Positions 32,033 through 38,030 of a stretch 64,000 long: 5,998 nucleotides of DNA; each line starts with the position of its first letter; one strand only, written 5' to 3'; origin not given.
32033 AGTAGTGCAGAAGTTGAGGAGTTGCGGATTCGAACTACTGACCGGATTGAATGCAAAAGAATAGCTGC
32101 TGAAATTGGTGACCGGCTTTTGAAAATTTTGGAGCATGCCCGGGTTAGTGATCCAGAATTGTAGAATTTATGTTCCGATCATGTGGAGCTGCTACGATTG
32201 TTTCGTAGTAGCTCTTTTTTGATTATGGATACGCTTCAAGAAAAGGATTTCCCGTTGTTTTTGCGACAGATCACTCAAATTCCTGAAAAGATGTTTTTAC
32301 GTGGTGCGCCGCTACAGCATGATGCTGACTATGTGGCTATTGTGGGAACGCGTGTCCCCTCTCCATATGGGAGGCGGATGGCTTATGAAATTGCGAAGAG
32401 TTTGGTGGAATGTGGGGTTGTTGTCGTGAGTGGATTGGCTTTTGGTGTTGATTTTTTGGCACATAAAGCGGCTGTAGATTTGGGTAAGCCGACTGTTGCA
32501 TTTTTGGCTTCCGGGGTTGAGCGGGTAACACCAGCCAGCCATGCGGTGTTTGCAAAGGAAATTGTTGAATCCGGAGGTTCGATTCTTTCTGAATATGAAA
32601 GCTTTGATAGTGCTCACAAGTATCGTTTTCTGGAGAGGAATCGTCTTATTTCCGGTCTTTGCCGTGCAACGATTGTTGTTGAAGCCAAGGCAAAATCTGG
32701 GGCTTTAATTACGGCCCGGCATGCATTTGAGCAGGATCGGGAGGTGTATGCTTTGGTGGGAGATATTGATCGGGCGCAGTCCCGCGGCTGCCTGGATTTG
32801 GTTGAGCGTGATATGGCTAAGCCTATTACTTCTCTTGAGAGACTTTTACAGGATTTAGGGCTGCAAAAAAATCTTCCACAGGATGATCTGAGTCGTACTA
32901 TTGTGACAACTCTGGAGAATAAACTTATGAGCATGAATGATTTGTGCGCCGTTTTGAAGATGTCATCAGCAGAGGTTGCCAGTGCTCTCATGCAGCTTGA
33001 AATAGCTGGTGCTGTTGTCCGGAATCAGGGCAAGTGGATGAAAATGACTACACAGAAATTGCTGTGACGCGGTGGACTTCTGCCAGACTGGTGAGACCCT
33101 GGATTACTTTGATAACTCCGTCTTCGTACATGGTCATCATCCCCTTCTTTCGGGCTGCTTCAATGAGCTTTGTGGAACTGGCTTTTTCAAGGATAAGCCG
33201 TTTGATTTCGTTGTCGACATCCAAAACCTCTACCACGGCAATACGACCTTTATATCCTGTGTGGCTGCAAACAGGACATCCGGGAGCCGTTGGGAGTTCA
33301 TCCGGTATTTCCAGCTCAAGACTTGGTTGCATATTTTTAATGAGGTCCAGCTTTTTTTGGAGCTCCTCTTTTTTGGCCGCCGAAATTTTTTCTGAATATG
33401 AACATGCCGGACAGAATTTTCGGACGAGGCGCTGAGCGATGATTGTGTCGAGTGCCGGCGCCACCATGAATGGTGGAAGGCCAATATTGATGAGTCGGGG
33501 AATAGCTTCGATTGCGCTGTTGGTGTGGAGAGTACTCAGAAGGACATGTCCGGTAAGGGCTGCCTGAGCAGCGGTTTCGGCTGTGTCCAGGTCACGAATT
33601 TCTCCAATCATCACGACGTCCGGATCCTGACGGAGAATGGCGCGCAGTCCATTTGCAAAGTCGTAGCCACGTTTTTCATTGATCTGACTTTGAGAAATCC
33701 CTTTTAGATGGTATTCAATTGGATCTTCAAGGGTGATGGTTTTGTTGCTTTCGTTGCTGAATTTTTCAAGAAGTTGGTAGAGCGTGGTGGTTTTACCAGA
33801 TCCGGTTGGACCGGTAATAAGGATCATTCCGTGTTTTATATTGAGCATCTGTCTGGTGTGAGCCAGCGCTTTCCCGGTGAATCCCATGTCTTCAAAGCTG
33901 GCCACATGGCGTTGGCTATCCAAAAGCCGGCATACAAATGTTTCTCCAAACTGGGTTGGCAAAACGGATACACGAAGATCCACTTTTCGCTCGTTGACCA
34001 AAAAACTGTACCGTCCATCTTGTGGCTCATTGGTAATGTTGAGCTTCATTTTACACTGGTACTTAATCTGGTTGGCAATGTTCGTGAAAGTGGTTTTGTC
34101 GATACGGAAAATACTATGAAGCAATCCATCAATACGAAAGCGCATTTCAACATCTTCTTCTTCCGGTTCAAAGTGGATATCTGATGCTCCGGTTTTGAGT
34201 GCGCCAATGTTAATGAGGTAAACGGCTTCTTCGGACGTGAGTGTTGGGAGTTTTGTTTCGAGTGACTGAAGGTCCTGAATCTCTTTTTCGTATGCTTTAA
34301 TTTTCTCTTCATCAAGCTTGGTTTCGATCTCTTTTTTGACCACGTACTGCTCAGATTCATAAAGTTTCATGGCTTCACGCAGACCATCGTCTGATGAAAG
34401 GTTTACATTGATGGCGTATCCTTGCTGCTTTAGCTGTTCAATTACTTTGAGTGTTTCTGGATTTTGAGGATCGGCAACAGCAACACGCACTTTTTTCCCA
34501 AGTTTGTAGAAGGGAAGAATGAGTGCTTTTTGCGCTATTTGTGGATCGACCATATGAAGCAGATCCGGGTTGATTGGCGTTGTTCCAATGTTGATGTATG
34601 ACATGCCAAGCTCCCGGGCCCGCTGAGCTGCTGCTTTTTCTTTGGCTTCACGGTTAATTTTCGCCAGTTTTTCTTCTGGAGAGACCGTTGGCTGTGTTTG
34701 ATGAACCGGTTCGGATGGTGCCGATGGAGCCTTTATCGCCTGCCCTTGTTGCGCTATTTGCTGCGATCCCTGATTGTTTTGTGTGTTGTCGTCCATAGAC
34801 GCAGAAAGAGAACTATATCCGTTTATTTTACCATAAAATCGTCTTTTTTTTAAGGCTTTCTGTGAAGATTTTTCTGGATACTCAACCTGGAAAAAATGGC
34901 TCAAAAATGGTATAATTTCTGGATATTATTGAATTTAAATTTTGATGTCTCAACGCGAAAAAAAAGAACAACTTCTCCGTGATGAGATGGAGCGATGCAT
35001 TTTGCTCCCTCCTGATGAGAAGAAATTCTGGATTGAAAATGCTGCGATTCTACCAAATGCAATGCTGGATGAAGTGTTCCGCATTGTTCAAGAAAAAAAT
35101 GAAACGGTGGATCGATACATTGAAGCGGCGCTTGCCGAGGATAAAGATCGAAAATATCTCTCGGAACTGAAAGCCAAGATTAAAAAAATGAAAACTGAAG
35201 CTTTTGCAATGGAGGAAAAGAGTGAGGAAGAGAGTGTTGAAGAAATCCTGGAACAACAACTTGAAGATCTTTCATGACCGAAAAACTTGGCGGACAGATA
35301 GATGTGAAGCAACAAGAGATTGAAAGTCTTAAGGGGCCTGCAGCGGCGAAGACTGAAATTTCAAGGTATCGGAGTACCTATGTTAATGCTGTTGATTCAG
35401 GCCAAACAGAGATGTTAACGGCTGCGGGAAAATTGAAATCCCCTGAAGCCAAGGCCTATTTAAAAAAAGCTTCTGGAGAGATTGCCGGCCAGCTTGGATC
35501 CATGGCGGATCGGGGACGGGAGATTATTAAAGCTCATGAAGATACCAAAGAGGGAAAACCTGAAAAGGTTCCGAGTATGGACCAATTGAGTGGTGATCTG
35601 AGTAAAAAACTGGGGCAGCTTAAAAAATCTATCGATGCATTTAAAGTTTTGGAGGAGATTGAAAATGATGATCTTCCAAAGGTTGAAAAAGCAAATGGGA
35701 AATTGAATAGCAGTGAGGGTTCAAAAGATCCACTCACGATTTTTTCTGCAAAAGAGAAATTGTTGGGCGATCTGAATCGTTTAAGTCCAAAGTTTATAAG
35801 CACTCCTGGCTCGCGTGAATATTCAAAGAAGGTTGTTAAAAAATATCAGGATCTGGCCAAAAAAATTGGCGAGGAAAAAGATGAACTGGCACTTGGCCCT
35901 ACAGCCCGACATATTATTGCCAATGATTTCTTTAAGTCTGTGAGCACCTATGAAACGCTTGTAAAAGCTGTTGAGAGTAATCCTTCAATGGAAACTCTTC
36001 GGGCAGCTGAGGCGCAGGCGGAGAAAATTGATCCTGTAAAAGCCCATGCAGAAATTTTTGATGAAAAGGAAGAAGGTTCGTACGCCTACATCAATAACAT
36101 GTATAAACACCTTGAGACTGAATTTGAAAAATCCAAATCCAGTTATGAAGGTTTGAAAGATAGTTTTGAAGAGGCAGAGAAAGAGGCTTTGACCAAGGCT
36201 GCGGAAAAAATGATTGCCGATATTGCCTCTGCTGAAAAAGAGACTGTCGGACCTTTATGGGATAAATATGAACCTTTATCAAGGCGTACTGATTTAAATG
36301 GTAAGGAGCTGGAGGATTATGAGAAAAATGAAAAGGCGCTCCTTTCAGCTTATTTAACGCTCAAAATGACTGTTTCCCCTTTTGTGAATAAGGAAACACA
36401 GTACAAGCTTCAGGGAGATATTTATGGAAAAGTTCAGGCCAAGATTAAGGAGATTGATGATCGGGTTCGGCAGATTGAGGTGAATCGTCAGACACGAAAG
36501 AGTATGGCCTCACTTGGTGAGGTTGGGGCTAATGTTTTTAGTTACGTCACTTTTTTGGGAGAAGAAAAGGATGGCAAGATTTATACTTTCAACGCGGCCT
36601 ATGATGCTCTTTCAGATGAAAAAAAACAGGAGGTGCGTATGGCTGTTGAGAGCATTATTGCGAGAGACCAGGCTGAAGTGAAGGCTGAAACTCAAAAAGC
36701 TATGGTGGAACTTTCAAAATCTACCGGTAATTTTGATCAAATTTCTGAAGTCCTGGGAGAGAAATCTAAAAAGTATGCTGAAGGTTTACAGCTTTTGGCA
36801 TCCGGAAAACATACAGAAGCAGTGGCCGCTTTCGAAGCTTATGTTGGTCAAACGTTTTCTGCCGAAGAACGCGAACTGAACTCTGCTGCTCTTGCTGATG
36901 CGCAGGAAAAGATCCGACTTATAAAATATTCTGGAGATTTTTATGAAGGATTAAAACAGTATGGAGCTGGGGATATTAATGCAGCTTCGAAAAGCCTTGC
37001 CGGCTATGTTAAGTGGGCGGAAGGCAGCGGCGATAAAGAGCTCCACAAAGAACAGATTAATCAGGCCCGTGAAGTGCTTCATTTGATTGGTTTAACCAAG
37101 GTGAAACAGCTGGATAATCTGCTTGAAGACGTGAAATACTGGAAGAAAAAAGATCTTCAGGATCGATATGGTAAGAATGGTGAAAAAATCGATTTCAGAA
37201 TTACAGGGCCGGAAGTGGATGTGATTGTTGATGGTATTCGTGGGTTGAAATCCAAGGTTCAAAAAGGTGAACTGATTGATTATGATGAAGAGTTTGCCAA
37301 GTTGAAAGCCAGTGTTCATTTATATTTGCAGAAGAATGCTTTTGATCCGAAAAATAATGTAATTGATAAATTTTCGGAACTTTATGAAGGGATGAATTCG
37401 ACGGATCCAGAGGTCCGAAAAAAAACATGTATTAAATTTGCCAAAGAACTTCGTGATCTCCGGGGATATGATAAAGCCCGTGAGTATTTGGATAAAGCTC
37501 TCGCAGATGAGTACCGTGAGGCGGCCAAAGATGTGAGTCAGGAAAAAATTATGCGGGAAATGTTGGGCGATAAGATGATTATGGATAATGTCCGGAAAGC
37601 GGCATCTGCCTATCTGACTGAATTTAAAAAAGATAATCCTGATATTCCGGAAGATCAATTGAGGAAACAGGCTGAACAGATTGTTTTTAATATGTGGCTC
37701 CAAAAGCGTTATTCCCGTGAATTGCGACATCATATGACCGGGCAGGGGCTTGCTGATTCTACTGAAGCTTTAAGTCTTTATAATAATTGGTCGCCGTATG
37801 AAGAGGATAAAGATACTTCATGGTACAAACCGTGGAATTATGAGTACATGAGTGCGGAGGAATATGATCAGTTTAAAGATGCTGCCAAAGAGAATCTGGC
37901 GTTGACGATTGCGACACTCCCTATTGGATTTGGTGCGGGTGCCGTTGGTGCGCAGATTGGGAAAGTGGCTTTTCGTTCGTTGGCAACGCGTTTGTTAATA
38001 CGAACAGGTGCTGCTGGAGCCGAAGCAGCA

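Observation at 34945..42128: Three-gene cassette built around a 2083-aa protein with no signal peptide that ends in a Hanks-type kinase, divergent from pilB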

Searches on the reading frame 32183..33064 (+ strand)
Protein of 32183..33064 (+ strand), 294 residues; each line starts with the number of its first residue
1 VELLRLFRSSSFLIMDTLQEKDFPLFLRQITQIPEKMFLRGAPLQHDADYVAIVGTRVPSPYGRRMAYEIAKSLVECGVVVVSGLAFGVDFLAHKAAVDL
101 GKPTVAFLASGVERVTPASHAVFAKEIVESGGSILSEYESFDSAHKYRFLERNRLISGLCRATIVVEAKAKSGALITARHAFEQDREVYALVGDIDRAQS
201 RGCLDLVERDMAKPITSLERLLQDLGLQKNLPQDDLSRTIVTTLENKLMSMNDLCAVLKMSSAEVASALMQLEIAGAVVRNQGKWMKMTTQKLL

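Call 6: search_protein_families(library=pfam, proteins=[window:32183-33064:+], max_evalue=0.01)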
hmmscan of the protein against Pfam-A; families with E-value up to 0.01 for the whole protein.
window:32183-33064:+ (294 aa): 3 families
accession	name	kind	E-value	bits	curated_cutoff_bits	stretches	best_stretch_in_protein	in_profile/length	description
PF02481.21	DNA_processg_A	-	1e-65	221.3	29.6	1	17-215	11-210/212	DNA recombination-mediator protein A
PF17782.7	DprA_WH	-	2.9e-08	34.1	22.9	1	232-283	9-60/61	DprA winged helix domain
PF01978.25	TrmB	-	0.0079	16.5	25.6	0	244-287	18-61/68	Sugar-specific transcriptional regulator TrmB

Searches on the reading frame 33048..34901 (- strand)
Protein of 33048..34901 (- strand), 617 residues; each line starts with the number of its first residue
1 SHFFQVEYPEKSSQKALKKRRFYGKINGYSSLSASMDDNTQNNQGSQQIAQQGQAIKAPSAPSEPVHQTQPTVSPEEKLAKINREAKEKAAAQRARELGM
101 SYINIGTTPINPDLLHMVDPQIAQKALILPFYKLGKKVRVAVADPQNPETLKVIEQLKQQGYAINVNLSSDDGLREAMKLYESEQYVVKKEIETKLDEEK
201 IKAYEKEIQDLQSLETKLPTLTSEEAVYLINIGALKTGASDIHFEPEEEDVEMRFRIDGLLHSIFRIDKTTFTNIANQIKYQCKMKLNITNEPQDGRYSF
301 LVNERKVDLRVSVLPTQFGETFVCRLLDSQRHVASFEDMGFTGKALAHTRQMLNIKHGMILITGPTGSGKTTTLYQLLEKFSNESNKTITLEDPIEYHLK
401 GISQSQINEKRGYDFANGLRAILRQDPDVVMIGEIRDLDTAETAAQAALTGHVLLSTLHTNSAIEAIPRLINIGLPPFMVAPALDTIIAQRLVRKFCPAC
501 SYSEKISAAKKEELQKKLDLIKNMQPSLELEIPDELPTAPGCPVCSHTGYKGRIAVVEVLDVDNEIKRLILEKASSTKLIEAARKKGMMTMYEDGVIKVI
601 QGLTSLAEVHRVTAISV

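Call 6: search_protein_families(library=pfam, proteins=[window:33048-34901:-], max_evalue=0.01)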
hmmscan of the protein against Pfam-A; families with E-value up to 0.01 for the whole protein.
window:33048-34901:- (617 aa): 19 families
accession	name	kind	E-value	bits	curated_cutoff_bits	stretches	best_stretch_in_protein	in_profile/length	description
PF00437.27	T2SSE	-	1.4e-114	383.1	24.9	1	234-611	19-370/370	Type II/IV secretion system protein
PF05157.20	MshEN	-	1.3e-09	38.3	23.1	1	98-182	1-84/90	MshEN domain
PF20720.3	nSTAND3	-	1.7e-06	28.3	27.2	1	348-395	9-55/155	Novel STAND NTPase 3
PF13173.12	AAA_14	-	9.1e-06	26.1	27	1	358-449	3-85/129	AAA domain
PF25199.1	nSTAND_NTPase5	-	6.3e-05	23.3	34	1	358-394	42-78/145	Novel STAND NTPase 5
PF13401.12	AAA_22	-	6.5e-05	23.7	27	1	357-392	5-40/130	AAA domain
PF04851.21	ResIII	-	0.0019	18.6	22.5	1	345-391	11-59/164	Type III restriction enzyme, res subunit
PF13555.12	AAA_29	-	0.0022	18.2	27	1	351-374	15-39/61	P-loop containing region of AAA domain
PF12775.13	AAA_7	-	0.0023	17.9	25.8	1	356-390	32-66/181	P-loop containing dynein motor region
PF05872.18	HerA_C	-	0.0023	17.1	22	1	351-385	18-49/502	Helicase HerA-like C-terminal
PF00448.28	SRP54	-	0.0032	17.6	22.7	0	359-388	3-32/196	SRP54-type protein, GTPase domain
PF13476.12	AAA_23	-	0.0039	18.3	27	1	349-374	11-36/201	AAA domain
PF13191.12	AAA_16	-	0.0039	18.1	32.6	1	358-395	25-60/167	AAA ATPase domain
PF13238.12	AAA_18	-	0.0047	17.8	29.4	0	360-401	1-44/128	AAA domain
PF02492.25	cobW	-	0.0049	16.9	20.7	0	360-385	3-26/180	CobW/HypB/UreG, nucleotide-binding domain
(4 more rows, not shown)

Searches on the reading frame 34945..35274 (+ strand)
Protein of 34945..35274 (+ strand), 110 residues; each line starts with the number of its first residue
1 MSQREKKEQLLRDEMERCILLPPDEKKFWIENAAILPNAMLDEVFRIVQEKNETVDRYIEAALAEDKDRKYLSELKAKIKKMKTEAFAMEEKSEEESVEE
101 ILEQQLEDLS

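Call 6: search_protein_families(library=pfam, proteins=[window:34945-35274:+], max_evalue=0.01)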
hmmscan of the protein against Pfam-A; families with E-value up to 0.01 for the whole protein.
window:34945-35274:+ (110 aa): 0 families

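Call 8: search_protein_families(library=ncbifam, proteins=[window:34945-35274:+], max_evalue=0.1)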
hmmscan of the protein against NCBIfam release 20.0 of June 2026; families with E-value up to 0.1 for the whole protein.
window:34945-35274:+ (110 aa): 0 families

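Call 79: search_protein_families(library=phrogs, proteins=[window:34945-35274:+], max_evalue=0.01)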
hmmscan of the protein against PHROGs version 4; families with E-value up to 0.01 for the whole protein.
window:34945-35274:+ (110 aa): 0 families

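Call 85: search_protein_families(library=padloc, proteins=[window:34945-35274:+], max_evalue=0.01)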
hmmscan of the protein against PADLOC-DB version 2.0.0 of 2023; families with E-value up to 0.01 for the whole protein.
window:34945-35274:+ (110 aa): 0 families

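Call 92: search_solved_structures(query=window:34945-35274:+, max_evalue=1)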
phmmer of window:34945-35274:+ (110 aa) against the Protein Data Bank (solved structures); distinct sequences matched with E-value up to 1: 4.
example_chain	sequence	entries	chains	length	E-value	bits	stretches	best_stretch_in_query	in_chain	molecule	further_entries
6o0c_A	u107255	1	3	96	0.094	16.3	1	10-84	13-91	Design construct XAA_GVDQ mutant M4L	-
6nxm_A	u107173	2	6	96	0.12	16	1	9-84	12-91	Design construct XAA_GVDQ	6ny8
6nz1_A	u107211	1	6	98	0.49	14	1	10-84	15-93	Design construct XXA_GVDQ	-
1zrr_A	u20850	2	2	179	1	13.1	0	12-55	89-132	E-2/E-2' protein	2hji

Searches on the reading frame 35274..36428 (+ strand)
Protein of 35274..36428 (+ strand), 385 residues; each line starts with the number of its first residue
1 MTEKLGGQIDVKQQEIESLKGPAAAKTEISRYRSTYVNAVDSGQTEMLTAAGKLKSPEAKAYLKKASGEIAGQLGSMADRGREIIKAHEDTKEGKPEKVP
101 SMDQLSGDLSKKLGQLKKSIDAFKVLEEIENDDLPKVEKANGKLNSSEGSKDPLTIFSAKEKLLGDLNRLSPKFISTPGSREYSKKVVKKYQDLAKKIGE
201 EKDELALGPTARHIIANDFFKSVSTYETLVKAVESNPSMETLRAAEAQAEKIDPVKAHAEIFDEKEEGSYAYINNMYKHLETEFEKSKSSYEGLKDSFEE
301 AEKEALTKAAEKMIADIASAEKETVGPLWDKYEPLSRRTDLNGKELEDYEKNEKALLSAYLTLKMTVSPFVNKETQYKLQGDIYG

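Call 38: search_protein_families(library=pfam, proteins=[window:35274-36428:+], max_evalue=5)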
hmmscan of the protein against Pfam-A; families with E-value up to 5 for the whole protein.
window:35274-36428:+ (385 aa): 7 families
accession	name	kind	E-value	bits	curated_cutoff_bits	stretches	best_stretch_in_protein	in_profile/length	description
PF02183.23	HALZ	-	0.05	14.2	28.1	1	278-307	1-32/43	Homeobox associated leucine zipper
PF18609.8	SAM_Exu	-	0.14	12.9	28.9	1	289-332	30-72/72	Exuperantia SAM-like domain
PF07451.17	SpoVAD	-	0.2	10.8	22.1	0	320-383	21-81/329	Stage V sporulation protein AD (SpoVAD)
PF25802.1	WWC1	-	0.37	11.2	27.8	1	145-194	37-86/135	WWC1-like, helical hairpin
PF03961.19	FapA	-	0.99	9.4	31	1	228-314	160-241/272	Flagellar Assembly Protein A beta solenoid domain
PF09537.16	DUF2383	-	2.8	8.6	30.8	1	277-318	3-44/111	Domain of unknown function (DUF2383)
PF04048.20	Sec8_N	-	4.4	7.6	26.8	0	276-308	73-105/142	Exocyst complex component Sec8 N-terminal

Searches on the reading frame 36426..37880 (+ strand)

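Call 38: search_protein_families(library=pfam, proteins=[window:36426-37880:+], max_evalue=5)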
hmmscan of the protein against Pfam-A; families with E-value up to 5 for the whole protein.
window:36426-37880:+ (485 aa): 7 families
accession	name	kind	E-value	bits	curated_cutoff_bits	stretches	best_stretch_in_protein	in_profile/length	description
PF02985.28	HEAT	-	0.22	12.3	23.5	1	319-337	5-23/31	HEAT repeat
PF13432.12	TPR_16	-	0.28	12.1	32.7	2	337-366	2-31/65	Tetratricopeptide repeat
PF13428.12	TPR_14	-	0.44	11.8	23.5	0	339-361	8-30/44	Tetratricopeptide repeat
PF19754.4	DUF6241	-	0.52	11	27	1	198-245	12-56/90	Family of unknown function (DUF6241)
PF13181.12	TPR_8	-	0.89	10.3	25.7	0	335-359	4-28/34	Tetratricopeptide repeat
PF05396.16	Phage_T7_Capsid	-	1.4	9.7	27.1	1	71-154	50-133/188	Phage T7 capsid assembly protein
PF07719.23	TPR_2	-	3.8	8.3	27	0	348-360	17-29/34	Tetratricopeptide repeat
